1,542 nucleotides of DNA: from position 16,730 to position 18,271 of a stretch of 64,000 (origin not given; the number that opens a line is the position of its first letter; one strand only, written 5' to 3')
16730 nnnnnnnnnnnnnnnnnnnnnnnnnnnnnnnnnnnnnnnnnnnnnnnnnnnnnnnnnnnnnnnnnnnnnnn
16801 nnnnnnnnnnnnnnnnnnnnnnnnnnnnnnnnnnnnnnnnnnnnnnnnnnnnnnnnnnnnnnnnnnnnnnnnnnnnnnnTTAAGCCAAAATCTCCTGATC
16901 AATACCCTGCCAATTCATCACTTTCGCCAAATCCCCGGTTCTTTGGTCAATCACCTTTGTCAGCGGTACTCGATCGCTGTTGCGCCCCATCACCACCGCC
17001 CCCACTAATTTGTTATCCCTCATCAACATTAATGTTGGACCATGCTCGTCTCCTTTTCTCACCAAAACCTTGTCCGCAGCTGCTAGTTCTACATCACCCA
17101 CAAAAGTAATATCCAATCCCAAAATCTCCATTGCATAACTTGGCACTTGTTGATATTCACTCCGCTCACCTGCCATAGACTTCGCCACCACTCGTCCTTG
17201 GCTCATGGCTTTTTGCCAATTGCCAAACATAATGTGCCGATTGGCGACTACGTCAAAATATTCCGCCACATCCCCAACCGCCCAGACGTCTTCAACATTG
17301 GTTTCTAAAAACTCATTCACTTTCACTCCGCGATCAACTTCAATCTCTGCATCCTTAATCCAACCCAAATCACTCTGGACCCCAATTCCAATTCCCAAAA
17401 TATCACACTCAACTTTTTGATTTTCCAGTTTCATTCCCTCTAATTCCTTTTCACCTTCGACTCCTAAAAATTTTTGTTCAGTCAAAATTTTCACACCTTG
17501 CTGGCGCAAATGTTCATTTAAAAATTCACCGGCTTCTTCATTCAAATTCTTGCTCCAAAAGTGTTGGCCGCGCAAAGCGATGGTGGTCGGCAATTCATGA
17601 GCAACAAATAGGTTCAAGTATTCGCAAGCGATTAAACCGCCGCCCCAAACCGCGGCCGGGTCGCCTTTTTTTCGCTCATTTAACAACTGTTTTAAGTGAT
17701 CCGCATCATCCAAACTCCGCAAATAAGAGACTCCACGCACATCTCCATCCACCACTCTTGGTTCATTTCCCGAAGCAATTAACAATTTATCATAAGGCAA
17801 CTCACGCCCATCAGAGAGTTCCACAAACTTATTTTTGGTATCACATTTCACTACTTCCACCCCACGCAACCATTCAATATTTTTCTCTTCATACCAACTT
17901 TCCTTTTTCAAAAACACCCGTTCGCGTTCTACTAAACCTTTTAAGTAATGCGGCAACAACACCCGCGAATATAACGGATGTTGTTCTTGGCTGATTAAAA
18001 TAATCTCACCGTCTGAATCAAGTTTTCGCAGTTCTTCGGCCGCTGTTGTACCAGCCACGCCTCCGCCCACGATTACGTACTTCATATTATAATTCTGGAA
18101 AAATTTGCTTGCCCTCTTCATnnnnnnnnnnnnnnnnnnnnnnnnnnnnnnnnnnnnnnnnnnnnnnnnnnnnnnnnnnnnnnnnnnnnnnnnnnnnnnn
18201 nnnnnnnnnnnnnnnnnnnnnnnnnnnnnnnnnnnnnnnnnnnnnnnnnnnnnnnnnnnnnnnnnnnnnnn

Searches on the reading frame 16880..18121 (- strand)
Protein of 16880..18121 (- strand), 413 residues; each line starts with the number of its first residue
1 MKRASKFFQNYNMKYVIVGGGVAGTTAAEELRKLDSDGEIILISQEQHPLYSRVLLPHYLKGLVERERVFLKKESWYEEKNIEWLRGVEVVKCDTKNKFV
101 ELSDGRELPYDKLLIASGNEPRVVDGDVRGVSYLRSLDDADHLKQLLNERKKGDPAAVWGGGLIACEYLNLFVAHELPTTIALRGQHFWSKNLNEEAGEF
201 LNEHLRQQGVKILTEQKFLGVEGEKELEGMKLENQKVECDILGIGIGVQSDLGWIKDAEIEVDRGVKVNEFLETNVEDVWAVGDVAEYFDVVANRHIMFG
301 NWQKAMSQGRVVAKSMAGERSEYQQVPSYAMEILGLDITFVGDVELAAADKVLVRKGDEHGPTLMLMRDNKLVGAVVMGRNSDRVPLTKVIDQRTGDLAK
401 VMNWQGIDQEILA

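Call 4: search_protein_families(library=pfam, proteins=[window:16880-18121:-], max_evalue=0.01)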
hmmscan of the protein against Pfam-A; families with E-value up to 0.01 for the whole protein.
window:16880-18121:- (413 aa): 8 families
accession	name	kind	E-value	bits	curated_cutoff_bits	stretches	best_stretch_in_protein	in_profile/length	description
PF07992.20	Pyr_redox_2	-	1.5e-51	176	26.1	1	13-309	1-291/291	Pyridine nucleotide-disulphide oxidoreductase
PF00070.33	Pyr_redox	-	4e-15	56.5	22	1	157-233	3-80/82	Pyridine nucleotide-disulphide oxidoreductase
PF03486.20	HI0933_like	-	1.4e-05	25.1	50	0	169-250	83-166/244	HI0933-like protein Rossmann domain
PF18267.7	Rubredoxin_C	-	1.8e-05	25.1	25.9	1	327-394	1-69/70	Rubredoxin NAD+ reductase C-terminal domain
PF13454.12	NAD_binding_9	-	0.001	19.5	21.8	0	16-47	1-33/155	FAD-NAD(P)-binding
PF13450.12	NAD_binding_8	-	0.0028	18.3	21.9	0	17-48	1-30/68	NAD(P)-binding Rossmann-like domain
PF01266.30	DAO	-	0.0079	16.2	27.9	0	15-46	2-31/353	FAD dependent oxidoreductase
PF00890.30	FAD_binding_2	-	0.0096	15.6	20.4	0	16-47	3-32/414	FAD binding domain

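Call 49: find_homologous_proteins(query=window:16880-18121:-, max_evalue=1e-60)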
Query window:16880-18121:- (413 aa): 480 proteins with E <= 1e-60 among 8000 candidates; the best 120 are listed.
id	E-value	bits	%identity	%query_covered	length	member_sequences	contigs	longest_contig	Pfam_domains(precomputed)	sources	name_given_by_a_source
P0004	9.3e-265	896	100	97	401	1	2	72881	PF07992.21,PF00070.34,PF03486.21,PF18267.8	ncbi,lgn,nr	ncbi:FAD-dependent oxidoreductase [Patescibacteria group bacterium]|nr:FAD-dependent oxidoreductase 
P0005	1.6e-222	757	84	97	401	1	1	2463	PF07992.21,PF00070.34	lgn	-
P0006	2.4e-210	717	78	97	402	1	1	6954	PF07992.21,PF00070.34,PF18267.8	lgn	-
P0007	7.5e-210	715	78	97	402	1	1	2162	PF07992.21,PF00070.34,PF18267.8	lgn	-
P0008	2.6e-203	694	75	97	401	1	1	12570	PF07992.21,PF00070.34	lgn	-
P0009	2.9e-159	549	63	92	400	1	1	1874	PF07992.21,PF00070.34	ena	-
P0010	2.6e-147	509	57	97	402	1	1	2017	PF07992.21,PF00070.34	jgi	jgi:NADPH-dependent 2,4-dienoyl-CoA reductase/sulfur reductase-like enzyme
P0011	5.4e-146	505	58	95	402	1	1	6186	PF07992.21,PF00070.34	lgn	-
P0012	4.2e-143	495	55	93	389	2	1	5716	PF01266.31,PF13450.13,PF07992.21,PF00070.34,PF13738.13,PF03486.21,PF18267.8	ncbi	ncbi:MAG: FAD-dependent oxidoreductase [Candidatus Uhrbacteria bacterium]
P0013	7.4e-143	495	54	95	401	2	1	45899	PF07992.21,PF00070.34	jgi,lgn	-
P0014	9.5e-143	494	58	92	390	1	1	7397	PF07992.21,PF00070.34,PF13738.13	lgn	-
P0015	1.5e-142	494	53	97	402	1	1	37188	PF07992.21,PF00070.34,PF18267.8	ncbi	ncbi:NAD(P)/FAD-dependent oxidoreductase [Patescibacteria group bacterium]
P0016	9.2e-140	484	55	92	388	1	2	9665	PF01266.31,PF07992.21,PF00070.34,PF03486.21,PF18267.8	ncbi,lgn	-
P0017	2.1e-139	483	55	93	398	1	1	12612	PF07992.21,PF00070.34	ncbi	-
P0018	6.8e-139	481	57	92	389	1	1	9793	PF07992.21,PF00070.34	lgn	-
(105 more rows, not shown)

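Call 50: find_encoding_contigs(protein=P0005, flank=5000)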
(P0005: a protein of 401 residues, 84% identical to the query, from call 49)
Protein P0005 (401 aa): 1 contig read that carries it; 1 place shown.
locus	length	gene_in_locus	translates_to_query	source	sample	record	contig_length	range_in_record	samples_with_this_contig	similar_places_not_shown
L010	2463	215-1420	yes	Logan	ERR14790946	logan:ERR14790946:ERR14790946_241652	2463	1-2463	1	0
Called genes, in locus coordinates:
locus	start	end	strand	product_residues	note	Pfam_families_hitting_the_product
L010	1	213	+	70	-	?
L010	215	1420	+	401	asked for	PF07992:Pyr_redox_2, PF00070:Pyr_redox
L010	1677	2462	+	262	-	?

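Call 51: find_encoding_contigs(protein=P0007, flank=5000)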
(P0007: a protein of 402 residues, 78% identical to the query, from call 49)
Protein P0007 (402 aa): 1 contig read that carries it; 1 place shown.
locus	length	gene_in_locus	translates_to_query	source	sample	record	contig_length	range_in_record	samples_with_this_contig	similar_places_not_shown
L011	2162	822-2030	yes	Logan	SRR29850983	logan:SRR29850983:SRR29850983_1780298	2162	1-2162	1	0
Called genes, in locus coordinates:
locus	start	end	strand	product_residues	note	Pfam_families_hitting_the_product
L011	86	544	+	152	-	PF01592:NifU_N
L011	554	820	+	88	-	PF06902:Fer4_19 (weak), PF13459:Fer4_15, PF13370:Fer4_13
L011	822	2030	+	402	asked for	PF07992:Pyr_redox_2, PF00070:Pyr_redox, PF18267:Rubredoxin_C (weak)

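Call 52: find_encoding_contigs(protein=P0008, flank=6000)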
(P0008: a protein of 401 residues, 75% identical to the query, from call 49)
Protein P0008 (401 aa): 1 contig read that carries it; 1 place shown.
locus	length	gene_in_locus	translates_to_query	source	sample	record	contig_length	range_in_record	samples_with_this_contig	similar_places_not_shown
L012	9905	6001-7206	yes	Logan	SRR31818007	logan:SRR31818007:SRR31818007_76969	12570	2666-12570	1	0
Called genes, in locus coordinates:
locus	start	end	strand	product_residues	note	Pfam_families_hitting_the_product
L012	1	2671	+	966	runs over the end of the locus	PF00912:Transgly, PF00905:Transpeptidase, PF17957:Big_7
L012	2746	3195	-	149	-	PF18856:baeRF_family12, PF10116:Host_attach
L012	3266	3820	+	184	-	PF01988:VIT1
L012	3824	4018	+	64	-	-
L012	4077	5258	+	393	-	PF00266:Aminotran_5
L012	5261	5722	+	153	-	PF01592:NifU_N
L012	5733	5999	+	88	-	PF06902:Fer4_19 (weak), PF13459:Fer4_15, PF13370:Fer4_13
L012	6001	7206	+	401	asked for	PF07992:Pyr_redox_2, PF00070:Pyr_redox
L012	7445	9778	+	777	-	-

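Call 53: find_encoding_contigs(protein=P0009, flank=5000)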
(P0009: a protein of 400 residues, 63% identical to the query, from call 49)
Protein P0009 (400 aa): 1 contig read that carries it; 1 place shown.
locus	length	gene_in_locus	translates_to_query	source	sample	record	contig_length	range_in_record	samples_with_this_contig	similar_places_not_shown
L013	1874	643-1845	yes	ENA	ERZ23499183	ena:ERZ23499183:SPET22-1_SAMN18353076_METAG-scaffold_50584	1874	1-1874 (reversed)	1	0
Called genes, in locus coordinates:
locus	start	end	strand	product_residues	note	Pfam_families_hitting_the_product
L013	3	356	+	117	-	?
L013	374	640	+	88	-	PF06902:Fer4_19 (weak), PF13459:Fer4_15, PF13370:Fer4_13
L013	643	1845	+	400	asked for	PF07992:Pyr_redox_2, PF00070:Pyr_redox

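Call 58: find_encoding_contigs(protein=P0011, flank=4000)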
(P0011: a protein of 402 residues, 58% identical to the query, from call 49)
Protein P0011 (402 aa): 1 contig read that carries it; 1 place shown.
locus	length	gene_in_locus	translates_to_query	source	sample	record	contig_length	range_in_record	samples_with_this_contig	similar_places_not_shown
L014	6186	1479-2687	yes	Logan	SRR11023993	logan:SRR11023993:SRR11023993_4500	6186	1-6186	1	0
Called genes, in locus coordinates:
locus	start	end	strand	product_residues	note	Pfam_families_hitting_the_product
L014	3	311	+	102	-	?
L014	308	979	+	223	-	PF01592:NifU_N, PF04324:Fer2_BFD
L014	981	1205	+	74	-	PF01106:NifU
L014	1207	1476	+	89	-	PF06902:Fer4_19 (weak), PF13459:Fer4_15, PF13370:Fer4_13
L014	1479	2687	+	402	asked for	PF07992:Pyr_redox_2, PF00070:Pyr_redox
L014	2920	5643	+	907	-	-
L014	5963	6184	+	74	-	?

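Call 59: find_encoding_contigs(protein=P0010, flank=4000)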
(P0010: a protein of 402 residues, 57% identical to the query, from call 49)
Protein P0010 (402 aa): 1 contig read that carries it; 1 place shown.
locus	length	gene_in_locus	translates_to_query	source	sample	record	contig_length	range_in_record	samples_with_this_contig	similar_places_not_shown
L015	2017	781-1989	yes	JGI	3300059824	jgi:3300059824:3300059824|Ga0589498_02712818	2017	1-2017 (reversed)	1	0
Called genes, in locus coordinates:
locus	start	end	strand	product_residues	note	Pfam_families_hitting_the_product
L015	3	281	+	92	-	?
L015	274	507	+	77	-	PF01106:NifU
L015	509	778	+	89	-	PF06902:Fer4_19 (weak), PF13459:Fer4_15, PF13370:Fer4_13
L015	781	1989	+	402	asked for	PF07992:Pyr_redox_2, PF00070:Pyr_redox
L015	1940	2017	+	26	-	?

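Call 60: find_encoding_contigs(protein=P0013, flank=4000)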
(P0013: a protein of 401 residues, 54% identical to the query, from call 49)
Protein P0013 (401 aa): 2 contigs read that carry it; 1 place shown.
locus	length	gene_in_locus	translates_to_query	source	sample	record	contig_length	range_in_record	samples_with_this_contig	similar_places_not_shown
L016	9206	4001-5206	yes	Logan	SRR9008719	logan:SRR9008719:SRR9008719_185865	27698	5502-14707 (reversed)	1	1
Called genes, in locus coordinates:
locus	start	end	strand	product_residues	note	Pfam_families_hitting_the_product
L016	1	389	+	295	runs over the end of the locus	PF01820:Dala_Dala_lig_N, PF01071:GARS_A (weak), PF02222:ATP-grasp, PF02655:ATP-grasp_3, PF07478:Dala_Dala_lig_C, PF02786:CPSase_L_D2 (weak), PF13535:ATP-grasp_4 (weak)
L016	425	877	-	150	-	PF10116:Host_attach (weak), PF18856:baeRF_family12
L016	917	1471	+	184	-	PF01988:VIT1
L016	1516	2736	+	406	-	PF00266:Aminotran_5, PF01212:Beta_elim_lyase (weak)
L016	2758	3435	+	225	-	PF01592:NifU_N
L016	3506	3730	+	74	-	PF01106:NifU (weak)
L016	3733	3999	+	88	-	PF06902:Fer4_19 (weak), PF13459:Fer4_15, PF13370:Fer4_13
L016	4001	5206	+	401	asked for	PF07992:Pyr_redox_2, PF00070:Pyr_redox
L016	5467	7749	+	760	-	-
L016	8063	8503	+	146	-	-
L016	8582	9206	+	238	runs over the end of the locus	-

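Call 64: find_encoding_contigs(protein=P0014, flank=4000)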
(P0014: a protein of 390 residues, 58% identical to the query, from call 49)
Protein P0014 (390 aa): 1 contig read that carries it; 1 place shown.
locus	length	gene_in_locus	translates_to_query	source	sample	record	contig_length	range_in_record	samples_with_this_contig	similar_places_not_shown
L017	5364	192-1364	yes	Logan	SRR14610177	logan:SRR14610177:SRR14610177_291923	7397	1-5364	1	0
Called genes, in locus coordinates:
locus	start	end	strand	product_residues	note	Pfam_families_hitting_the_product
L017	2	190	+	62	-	?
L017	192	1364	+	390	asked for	PF07992:Pyr_redox_2, PF13738:Pyr_redox_3 (faint), PF00070:Pyr_redox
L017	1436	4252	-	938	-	-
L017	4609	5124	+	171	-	-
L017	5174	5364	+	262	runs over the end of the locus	-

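Call 65: find_encoding_contigs(protein=P0018, flank=4000)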
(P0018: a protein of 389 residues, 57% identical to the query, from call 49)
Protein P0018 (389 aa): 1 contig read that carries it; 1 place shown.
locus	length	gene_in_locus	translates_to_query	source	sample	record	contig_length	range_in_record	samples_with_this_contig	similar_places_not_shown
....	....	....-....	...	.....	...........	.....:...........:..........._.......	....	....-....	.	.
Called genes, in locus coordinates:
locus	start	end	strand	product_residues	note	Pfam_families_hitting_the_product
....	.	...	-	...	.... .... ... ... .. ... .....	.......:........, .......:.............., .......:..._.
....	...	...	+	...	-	-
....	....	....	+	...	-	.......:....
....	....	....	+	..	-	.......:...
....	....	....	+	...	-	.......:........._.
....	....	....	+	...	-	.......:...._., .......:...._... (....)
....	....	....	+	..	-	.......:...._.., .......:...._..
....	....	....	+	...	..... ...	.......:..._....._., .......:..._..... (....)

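Call 93: search_protein_families(library=ncbifam, proteins=[L012:7445-9778:+, L014:2920-5643:+], max_evalue=0.01)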
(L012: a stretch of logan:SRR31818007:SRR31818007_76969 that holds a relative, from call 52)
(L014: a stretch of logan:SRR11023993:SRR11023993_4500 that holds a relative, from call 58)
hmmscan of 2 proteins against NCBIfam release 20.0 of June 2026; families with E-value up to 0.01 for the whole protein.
L012:7445-9778:+ (777 aa): 0 families

L014:2920-5643:+ (907 aa): 0 families

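Call 94: search_protein_families(library=phrogs, proteins=[L012:7445-9778:+, L014:2920-5643:+], max_evalue=0.01)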
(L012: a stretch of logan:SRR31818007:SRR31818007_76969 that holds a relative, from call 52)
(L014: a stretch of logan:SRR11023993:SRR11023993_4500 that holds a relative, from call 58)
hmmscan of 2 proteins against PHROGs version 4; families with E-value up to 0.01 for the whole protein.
L012:7445-9778:+ (777 aa): 1 family
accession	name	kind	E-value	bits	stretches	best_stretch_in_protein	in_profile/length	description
phrog_15710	-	unknown function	0.00082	20.4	1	665-694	14-43/45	-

L014:2920-5643:+ (907 aa): 0 families
